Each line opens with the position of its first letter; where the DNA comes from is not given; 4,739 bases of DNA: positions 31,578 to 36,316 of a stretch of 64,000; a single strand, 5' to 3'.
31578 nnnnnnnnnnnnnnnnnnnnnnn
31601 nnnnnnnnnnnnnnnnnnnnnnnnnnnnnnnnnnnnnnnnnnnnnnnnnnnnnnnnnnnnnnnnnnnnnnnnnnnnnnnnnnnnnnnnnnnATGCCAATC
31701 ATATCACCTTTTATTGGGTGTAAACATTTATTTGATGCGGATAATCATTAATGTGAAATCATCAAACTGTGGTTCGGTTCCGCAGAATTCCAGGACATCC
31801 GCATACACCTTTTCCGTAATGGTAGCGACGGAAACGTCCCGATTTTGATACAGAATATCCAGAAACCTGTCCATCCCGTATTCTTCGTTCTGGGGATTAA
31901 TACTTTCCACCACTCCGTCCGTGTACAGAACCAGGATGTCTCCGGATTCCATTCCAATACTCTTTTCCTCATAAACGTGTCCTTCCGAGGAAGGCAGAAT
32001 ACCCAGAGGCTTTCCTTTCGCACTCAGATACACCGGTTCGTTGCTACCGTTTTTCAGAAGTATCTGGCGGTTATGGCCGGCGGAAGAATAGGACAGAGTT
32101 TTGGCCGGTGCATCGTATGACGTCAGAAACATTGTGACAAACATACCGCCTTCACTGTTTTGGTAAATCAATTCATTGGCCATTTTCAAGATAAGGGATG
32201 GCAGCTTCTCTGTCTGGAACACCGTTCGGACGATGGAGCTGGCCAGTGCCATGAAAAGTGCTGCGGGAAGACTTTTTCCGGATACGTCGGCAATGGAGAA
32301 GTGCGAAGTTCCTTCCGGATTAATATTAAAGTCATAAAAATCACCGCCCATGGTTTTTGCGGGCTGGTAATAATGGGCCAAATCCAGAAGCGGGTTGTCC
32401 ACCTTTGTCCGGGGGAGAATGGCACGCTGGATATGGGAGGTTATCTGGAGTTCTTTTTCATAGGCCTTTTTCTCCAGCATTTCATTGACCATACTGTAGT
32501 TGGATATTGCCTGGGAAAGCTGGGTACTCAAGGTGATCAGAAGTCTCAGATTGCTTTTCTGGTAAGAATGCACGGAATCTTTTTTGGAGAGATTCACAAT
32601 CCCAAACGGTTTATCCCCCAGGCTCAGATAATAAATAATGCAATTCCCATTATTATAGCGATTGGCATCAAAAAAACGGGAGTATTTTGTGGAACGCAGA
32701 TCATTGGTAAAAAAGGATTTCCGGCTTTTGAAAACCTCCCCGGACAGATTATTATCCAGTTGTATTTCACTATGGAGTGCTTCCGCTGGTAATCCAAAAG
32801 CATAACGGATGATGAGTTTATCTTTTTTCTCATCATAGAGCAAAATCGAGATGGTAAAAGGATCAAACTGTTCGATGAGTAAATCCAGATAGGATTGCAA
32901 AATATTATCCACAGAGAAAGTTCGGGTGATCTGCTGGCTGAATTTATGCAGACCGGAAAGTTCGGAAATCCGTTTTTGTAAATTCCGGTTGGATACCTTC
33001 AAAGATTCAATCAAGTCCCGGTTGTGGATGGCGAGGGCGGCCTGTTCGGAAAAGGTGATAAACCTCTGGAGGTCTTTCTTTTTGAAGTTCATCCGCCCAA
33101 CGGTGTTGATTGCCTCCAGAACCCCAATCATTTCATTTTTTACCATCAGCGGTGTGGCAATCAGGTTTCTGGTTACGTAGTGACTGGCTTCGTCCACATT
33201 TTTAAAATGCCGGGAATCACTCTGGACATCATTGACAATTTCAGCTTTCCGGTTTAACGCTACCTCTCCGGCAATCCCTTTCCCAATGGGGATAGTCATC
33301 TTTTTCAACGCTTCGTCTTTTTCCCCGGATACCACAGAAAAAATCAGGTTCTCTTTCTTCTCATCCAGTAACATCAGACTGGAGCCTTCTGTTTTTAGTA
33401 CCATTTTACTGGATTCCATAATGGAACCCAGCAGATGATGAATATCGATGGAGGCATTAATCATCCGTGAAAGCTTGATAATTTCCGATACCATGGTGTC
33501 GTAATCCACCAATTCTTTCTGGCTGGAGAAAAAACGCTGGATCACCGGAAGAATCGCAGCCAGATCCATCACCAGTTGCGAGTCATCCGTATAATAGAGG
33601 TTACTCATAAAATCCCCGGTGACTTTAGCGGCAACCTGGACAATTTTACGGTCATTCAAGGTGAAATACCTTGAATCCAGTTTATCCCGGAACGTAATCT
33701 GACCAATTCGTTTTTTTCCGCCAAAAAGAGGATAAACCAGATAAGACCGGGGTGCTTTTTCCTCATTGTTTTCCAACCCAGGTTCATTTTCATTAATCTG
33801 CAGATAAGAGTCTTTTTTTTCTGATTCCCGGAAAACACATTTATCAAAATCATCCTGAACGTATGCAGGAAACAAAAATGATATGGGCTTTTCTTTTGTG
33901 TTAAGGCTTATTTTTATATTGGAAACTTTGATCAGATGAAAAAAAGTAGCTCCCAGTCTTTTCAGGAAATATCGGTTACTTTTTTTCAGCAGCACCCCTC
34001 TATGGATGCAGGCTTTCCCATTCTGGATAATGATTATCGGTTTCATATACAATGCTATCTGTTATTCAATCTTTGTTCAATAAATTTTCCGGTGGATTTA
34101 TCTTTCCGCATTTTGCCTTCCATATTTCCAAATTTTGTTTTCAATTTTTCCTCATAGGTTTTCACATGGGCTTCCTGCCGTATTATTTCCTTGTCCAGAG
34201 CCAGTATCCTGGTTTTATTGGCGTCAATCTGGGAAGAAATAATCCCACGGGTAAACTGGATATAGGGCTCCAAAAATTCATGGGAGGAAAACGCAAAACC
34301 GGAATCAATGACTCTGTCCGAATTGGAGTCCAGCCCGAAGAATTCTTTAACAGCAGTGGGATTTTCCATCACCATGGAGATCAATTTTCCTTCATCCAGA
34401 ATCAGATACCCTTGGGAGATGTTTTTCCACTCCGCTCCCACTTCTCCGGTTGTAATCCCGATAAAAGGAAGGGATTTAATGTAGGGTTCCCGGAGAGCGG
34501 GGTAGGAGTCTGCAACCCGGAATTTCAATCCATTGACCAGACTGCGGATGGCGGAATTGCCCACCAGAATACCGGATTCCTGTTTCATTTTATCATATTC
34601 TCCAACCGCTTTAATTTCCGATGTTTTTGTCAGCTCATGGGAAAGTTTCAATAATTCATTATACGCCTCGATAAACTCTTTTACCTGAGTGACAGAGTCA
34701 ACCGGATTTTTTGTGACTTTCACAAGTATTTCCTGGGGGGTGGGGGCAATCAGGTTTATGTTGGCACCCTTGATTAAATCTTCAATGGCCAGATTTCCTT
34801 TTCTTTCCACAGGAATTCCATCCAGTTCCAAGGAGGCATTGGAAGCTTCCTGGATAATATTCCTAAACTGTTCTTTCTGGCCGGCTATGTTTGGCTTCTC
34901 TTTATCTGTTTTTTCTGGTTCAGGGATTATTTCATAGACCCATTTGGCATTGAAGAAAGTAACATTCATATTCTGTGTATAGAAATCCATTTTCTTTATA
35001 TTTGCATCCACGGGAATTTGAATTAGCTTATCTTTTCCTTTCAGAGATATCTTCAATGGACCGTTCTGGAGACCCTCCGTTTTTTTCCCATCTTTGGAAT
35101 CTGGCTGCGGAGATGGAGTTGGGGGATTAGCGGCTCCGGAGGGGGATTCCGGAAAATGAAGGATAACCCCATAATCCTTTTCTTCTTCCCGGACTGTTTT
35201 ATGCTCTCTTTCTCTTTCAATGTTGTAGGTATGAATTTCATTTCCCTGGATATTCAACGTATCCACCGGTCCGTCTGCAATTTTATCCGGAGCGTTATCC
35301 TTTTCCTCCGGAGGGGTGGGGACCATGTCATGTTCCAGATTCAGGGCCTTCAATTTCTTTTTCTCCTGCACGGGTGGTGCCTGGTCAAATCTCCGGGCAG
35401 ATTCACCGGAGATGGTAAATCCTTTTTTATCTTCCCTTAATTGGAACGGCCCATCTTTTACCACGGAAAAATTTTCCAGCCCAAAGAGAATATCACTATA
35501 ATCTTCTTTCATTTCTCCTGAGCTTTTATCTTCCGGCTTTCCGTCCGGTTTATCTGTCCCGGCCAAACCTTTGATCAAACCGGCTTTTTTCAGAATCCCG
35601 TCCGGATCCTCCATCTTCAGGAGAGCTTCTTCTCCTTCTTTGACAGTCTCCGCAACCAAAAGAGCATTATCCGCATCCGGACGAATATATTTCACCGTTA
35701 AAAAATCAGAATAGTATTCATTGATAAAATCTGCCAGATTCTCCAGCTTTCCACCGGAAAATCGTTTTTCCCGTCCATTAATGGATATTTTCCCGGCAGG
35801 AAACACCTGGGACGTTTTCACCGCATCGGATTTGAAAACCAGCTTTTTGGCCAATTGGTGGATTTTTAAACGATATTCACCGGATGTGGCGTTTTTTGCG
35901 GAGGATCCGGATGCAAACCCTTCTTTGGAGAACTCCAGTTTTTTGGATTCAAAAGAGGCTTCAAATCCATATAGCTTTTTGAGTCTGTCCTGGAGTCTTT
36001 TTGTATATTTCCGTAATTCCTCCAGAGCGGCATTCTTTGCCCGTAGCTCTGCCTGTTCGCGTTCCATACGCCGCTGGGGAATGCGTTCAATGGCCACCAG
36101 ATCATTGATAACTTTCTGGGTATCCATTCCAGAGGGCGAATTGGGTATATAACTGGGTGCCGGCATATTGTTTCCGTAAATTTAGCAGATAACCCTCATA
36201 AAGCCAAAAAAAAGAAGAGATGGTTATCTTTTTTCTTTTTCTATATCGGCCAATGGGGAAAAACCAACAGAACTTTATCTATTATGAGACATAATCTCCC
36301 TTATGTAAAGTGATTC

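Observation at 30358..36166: Partner-switching module (tandem-GAF PP2C phosphatase plus STAS antagonist) embedded between fliD and an isolated fliG paralogue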

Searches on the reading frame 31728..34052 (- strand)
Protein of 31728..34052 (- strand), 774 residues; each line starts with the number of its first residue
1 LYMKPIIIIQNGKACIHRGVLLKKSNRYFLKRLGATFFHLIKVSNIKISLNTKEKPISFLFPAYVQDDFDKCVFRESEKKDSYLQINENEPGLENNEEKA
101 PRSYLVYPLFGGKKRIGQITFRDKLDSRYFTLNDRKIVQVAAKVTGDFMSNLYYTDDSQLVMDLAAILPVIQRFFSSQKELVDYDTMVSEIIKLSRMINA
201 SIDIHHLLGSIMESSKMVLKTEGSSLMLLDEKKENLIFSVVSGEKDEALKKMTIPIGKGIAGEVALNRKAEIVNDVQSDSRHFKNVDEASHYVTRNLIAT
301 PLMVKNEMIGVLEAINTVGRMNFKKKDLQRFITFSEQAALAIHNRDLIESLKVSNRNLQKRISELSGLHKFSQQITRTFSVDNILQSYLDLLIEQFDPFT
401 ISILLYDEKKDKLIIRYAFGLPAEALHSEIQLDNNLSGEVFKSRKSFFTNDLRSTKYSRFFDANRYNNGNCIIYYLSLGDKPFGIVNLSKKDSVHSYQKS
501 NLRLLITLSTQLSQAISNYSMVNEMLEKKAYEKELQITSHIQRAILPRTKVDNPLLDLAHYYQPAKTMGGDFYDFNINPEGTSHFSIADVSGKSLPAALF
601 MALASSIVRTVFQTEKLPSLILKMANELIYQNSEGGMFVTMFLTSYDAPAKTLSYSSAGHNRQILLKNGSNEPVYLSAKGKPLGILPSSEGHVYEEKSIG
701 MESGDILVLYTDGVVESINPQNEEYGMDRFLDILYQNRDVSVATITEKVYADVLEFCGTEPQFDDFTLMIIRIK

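Call 3: search_protein_families(library=pfam, proteins=[window:31728-34052:-], max_evalue=0.01)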
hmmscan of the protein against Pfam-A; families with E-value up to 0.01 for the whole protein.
window:31728-34052:- (774 aa): 5 families
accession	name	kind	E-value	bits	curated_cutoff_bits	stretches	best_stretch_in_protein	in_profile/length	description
PF07228.17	SpoIIE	-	5.4e-47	160.7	25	1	579-773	1-191/192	Stage II sporulation protein E (SpoIIE)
PF13185.12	GAF_2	-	3.2e-29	102.3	28.6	2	380-516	3-135/136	GAF domain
PF13492.12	GAF_3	-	2.5e-20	73.6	27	2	204-344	2-129/129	GAF domain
PF01590.32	GAF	-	8.8e-20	72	22.4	1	203-342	1-133/133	GAF domain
PF11184.13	DUF2969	-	0.0077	17.1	25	0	96-124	13-40/71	Protein of unknown function (DUF2969)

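Call 5: find_homologous_proteins(query=window:31728-34046:-, max_evalue=1e-10)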
Query window:31728-34046:- (772 aa): 119 proteins with E <= 1e-10 among 8000 candidates.
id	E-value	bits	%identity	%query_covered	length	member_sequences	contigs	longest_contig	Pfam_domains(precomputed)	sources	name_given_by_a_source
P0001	0.0e+0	1700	100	100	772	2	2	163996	PF13185.13,PF01590.33,PF13492.13,PF07228.18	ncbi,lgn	-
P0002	0.0e+0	1063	64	100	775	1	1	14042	PF13185.13,PF01590.33,PF13492.13,PF07228.18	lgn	-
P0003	0.0e+0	1052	63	100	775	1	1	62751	PF13185.13,PF01590.33,PF13492.13,PF07228.18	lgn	-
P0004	1.6e-176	607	44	87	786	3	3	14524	PF13185.13,PF01590.33,PF13492.13,PF07228.18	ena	-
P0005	1.7e-174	600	43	87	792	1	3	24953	PF15714.12,PF13185.13,PF01590.33,PF13492.13,PF07228.18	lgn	-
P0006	1.2e-172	594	41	97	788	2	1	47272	PF13185.13,PF01590.33,PF13492.13,PF07228.18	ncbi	-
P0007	3.6e-170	586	43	87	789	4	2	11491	PF13185.13,PF01590.33,PF13492.13,PF07228.18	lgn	-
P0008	3.7e-170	586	41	99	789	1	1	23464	PF13185.13,PF01590.33,PF13492.13,PF07228.18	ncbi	ncbi:MAG: SpoIIE family protein phosphatase [Turneriella sp.]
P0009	5.1e-170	586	43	88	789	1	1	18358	PF13185.13,PF01590.33,PF13492.13,PF07228.18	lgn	-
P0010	1.3e-169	584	42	91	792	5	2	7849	PF13185.13,PF01590.33,PF13492.13,PF07228.18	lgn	-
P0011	1.7e-169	584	43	87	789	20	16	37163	PF13185.13,PF01590.33,PF13492.13,PF07228.18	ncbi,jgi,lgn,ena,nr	ncbi:MAG TPA: SpoIIE family protein phosphatase [Turneriella sp.]|nr:SpoIIE family protein phosphata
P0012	2.4e-168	580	39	100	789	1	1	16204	PF13185.13,PF01590.33,PF13492.13,PF07228.18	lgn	-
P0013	7.9e-168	578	40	99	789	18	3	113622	PF13185.13,PF01590.33,PF13492.13,PF07228.18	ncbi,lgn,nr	ncbi:MAG: SpoIIE family protein phosphatase [Turneriella sp.]|nr:SpoIIE family protein phosphatase [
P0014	8.0e-168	578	39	100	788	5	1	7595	PF13185.13,PF01590.33,PF13492.13,PF07228.18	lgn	-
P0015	5.2e-167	576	43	87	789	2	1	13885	PF13185.13,PF01590.33,PF13492.13,PF07228.18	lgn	-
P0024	1.6e-161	558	38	100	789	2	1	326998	PF13185.13,PF01590.33,PF13492.13,PF07228.18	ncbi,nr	ncbi:MAG: hypothetical protein LDLANPLL_01512 [Turneriella sp.]|nr:hypothetical protein [Turneriella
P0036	7.5e-119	417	35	83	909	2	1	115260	PF13185.13,PF01590.33,PF13581.13,PF13492.13,PF07228.18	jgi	jgi:sigma-B regulation protein RsbU (phosphoserine phosphatase)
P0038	1.2e-115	406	37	76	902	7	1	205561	PF13185.13,PF01590.33,PF13581.13,PF13492.13,PF07228.18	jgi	jgi:phosphoserine phosphatase RsbU/P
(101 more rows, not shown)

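Call 6: find_encoding_contigs(protein=P0001, flank=3000, max_places=3)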
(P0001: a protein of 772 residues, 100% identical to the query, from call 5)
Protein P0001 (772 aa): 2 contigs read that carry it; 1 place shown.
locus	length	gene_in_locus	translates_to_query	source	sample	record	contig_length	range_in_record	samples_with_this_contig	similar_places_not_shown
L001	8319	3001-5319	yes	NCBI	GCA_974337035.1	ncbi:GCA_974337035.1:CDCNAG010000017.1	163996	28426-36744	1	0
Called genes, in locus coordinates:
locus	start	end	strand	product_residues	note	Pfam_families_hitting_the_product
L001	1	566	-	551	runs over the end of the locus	-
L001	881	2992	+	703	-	PF02465:FliD_N, PF07195:FliD_C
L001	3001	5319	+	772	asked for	PF01590:GAF, PF13185:GAF_2, PF13492:GAF_3, PF13185:GAF_2, PF13492:GAF_3 (weak), PF07228:SpoIIE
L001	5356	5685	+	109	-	PF01740:STAS, PF13466:STAS_2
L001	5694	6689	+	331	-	PF03448:MgtE_N (faint), PF14842:FliG_N, PF14841:FliG_M, PF14842:FliG_N, PF01706:FliG_C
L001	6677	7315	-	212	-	PF00694:Aconitase_C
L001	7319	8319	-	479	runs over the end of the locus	PF00330:Aconitase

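Call 7: find_encoding_contigs(protein=P0003, flank=8000, max_places=3)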
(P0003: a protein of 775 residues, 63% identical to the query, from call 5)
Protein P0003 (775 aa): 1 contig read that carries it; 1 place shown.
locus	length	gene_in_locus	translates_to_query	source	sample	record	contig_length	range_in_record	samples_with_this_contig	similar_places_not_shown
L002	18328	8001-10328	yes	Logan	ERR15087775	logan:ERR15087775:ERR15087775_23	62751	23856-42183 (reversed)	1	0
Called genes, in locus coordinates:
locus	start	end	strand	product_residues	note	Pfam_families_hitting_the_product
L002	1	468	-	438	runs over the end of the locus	-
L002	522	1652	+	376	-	-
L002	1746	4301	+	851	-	-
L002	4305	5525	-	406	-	-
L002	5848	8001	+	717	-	PF02465:FliD_N, PF07195:FliD_C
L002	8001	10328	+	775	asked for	PF01590:GAF, PF13185:GAF_2, PF13492:GAF_3, PF13185:GAF_2, PF13492:GAF_3 (weak), PF07228:SpoIIE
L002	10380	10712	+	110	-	PF01740:STAS, PF13466:STAS_2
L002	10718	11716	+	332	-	PF03448:MgtE_N (faint), PF14842:FliG_N, PF14841:FliG_M, PF14842:FliG_N (weak), PF01706:FliG_C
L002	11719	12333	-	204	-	PF00694:Aconitase_C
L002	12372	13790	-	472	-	PF00330:Aconitase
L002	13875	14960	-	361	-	PF02547:Queuosine_synth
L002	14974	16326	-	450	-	PF13200:DUF4015, PF14871:GHL6 (weak)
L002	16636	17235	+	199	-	PF05708:Peptidase_C92 (faint)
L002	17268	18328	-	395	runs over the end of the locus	PF06032:S-Me-THD_N, PF20906:S-Me-THD_C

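Call 8: find_encoding_contigs(protein=P0024, flank=8000, max_places=2)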
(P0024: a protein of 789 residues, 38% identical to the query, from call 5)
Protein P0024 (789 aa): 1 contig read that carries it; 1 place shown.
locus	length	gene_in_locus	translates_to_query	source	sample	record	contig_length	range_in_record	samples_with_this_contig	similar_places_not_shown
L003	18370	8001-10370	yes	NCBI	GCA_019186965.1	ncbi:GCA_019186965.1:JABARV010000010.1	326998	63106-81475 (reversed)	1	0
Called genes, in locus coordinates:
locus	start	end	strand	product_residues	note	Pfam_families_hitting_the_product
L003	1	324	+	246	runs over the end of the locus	-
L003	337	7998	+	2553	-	PF26550:Tricorn_2nd (faint), PF07676:PD40 (weak), PF26549:Tricorn_N, PF07719:TPR_2 (faint), PF14559:TPR_19 (faint)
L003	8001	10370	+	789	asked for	PF01590:GAF, PF13185:GAF_2, PF13492:GAF_3, PF01590:GAF, PF13185:GAF_2, PF13492:GAF_3, PF07228:SpoIIE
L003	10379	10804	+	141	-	PF13581:HATPase_c_2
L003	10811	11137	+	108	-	PF01740:STAS, PF13466:STAS_2 (weak)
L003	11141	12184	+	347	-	PF03448:MgtE_N (faint), PF14841:FliG_M, PF01706:FliG_C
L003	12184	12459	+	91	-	PF00708:Acylphosphatase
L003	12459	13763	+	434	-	PF04413:Glycos_transf_N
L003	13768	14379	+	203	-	PF00574:CLP_protease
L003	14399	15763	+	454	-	PF06689:zf-C4_ClpX, PF00493:MCM (faint), PF01078:Mg_chelatase (faint), PF07724:AAA_2, PF13401:AAA_22 (weak), PF00004:AAA, PF07728:AAA_5 (weak), PF10431:ClpB_D2-small, +1 more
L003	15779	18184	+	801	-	PF02190:LON_substr_bdg, PF13191:AAA_16 (faint), PF13401:AAA_22 (faint), PF00004:AAA, PF07728:AAA_5, PF22667:Lon_lid, PF05362:Lon_C, PF13541:ChlI (weak), +3 more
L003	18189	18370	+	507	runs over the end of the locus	PF13428:TPR_14 (faint)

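Call 9: find_encoding_contigs(protein=P0038, flank=8000, max_places=2)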
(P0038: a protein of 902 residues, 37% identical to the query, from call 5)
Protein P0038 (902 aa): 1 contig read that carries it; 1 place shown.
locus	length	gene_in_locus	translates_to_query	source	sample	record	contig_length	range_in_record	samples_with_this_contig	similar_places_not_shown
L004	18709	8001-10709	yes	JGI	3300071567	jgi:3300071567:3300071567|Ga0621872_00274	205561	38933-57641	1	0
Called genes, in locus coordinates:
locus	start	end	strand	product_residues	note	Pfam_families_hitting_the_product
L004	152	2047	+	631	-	-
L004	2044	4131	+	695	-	PF03190:Thioredox_DsbH, PF13098:Thioredoxin_2 (weak), PF13899:Thioredoxin_7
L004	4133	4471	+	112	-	-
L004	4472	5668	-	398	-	PF00926:DHBP_synthase, PF00925:GTP_cyclohydro2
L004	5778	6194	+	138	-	PF01740:STAS, PF13466:STAS_2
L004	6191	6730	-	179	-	PF01327:Pep_deformylase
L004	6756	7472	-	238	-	-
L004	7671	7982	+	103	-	-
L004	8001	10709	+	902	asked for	PF01590:GAF, PF13185:GAF_2, PF13492:GAF_3, PF07228:SpoIIE, PF13581:HATPase_c_2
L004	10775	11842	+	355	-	PF07719:TPR_2 (faint)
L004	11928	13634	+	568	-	PF13625:Helicase_C_3, PF00176:SNF2-rel_dom (faint), PF04851:ResIII, PF16203:ERCC3_RAD25_C, PF00271:Helicase_C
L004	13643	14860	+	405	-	PF00155:Aminotran_1_2, PF01053:Cys_Met_Meta_PP (weak), PF01041:DegT_DnrJ_EryC1 (weak)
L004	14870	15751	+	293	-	PF08501:Shikimate_dh_N, PF18317:SDH_C (weak)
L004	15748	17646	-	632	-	PF07695:7TMR-DISM_7TM, PF02518:HATPase_c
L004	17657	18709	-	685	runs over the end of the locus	PF13089:PP_kinase_N, PF02503:PP_kinase, PF17941:PP_kinase_C_1, PF13091:PLDc_2 (faint), PF13090:PP_kinase_C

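Call 10: find_encoding_contigs(protein=P0036, flank=8000, max_places=2)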
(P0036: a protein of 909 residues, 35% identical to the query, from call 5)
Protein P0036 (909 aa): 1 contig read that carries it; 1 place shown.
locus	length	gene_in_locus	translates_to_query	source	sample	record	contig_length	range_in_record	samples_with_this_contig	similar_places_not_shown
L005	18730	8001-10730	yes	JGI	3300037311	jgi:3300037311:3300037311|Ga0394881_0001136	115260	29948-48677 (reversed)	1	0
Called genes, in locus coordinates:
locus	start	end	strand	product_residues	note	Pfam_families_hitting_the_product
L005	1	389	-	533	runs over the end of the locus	PF06808:DctM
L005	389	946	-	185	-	PF04290:DctQ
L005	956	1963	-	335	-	PF03480:DctP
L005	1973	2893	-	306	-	PF16811:TAtT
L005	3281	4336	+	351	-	PF20067:SSL_N, PF01436:NHL (faint), PF08450:SGL, PF03088:Str_synth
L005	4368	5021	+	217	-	PF01144:CoA_trans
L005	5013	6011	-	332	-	PF02770:Acyl-CoA_dh_M (weak)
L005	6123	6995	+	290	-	PF13370:Fer4_13, PF00753:Lactamase_B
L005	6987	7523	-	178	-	PF01327:Pep_deformylase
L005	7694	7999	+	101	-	-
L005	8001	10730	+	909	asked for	PF01590:GAF, PF13185:GAF_2, PF13492:GAF_3, PF13185:GAF_2 (weak), PF07228:SpoIIE, PF13581:HATPase_c_2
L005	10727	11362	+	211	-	PF00814:TsaD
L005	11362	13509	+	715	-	PF08206:OB_RNB, PF00773:RNB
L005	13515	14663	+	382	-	PF00296:Bac_luciferase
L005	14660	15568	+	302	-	PF00248:Aldo_ket_red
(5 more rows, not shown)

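Call 36: search_protein_families(library=ncbifam, proteins=[window:31728-34046:-], max_evalue=0.001)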
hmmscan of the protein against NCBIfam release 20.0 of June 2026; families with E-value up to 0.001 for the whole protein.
window:31728-34046:- (772 aa): 7 families
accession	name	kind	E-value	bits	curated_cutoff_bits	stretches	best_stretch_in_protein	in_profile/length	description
NF038263.1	prot_phos_SiaA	equivalog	8.7e-13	47.7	700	1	527-771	409-657/658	biofilm regulation protein phosphatase SiaA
TIGR01817.1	nifA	equivalog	1.8e-12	46.9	528.85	1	185-331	3-146/534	nif-specific transcriptional activator NifA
NF045505.1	RR_RssB_Pseudo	equivalog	2.7e-10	39.9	700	1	535-716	158-342/394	two-component system response regulator RssB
NF008283.0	PRK11061.1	equivalog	7e-09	34.5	583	1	197-351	13-165/748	phosphoenolpyruvate--protein phosphotransferase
TIGR02865.1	spore_II_E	equivalog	4e-07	28.5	490.8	1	616-771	616-763/764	stage II sporulation protein E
NF038250.1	nitrate_NreA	equivalog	1.6e-05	24.7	175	1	229-310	31-114/142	nitrate respiration regulation accessory nitrate sensor NreA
NF041673.1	transregRamA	equivalog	0.00099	18.3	500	0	238-312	44-119/280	acetate metabolism transcriptional regulator RamA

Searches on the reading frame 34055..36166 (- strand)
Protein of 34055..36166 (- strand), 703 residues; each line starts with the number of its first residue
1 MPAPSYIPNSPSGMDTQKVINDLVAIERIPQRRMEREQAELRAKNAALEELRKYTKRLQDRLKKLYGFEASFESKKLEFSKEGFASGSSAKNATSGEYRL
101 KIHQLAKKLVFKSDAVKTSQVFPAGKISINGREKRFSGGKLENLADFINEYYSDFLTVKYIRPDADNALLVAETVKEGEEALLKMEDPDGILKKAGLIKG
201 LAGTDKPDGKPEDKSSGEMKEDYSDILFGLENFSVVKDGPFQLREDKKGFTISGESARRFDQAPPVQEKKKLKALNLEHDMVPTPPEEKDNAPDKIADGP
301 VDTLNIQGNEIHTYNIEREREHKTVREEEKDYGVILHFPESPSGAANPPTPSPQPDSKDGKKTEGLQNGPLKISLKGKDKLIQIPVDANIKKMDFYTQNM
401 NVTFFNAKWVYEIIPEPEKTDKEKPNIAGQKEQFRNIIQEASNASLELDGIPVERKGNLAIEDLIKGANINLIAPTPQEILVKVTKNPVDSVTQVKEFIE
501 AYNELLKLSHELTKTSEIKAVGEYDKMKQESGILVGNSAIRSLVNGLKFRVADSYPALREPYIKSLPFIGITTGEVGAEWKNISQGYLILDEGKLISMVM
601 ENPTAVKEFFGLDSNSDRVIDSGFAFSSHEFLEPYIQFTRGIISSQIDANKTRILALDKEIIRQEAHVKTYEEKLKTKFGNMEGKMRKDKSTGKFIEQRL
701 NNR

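Call 3: search_protein_families(library=pfam, proteins=[window:34055-36166:-], max_evalue=0.01)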
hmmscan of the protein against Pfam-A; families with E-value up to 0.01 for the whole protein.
window:34055-36166:- (703 aa): 2 families
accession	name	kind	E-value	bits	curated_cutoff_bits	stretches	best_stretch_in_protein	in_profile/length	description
PF07195.17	FliD_C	-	8.7e-43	146.9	25.4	1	441-688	1-233/236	Flagellar hook-associated protein 2 C-terminus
PF02465.23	FliD_N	-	1.8e-19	70.6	24.8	1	12-107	1-95/97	Flagellar hook-associated protein 2 N-terminus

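Call 36: search_protein_families(library=ncbifam, proteins=[window:34055-36166:-], max_evalue=0.001)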
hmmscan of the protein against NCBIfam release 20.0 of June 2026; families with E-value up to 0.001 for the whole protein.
window:34055-36166:- (703 aa): 7 families
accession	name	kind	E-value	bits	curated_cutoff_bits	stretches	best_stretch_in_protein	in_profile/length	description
NF005188.0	PRK06664.1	equivalog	1.9e-90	304.1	469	1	7-699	6-654/661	flagellar hook-associated protein FliD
NF005955.1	PRK08032.1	equivalog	8.2e-31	107.5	387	2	440-700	222-464/465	flagellar filament capping protein FliD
NF005833.0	PRK07737.1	equivalog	1.3e-20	74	444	2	12-121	10-119/501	flagellar hook-associated protein 2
NF006435.1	PRK08724.1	equivalog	8.1e-16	57.9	580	2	12-136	10-134/672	flagellar filament capping protein FliD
NF009400.1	PRK12765.1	equivalog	4.2e-15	55.3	448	1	433-637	244-418/596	flagellar filament capping protein FliD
NF006282.1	PRK08453.1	equivalog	1.8e-13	49.9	500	1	432-611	423-584/673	flagellar filament capping protein FliD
NF005281.0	PRK06798.1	equivalog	2.2e-11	43.4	375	1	41-199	49-203/440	flagellar hook-associated protein 2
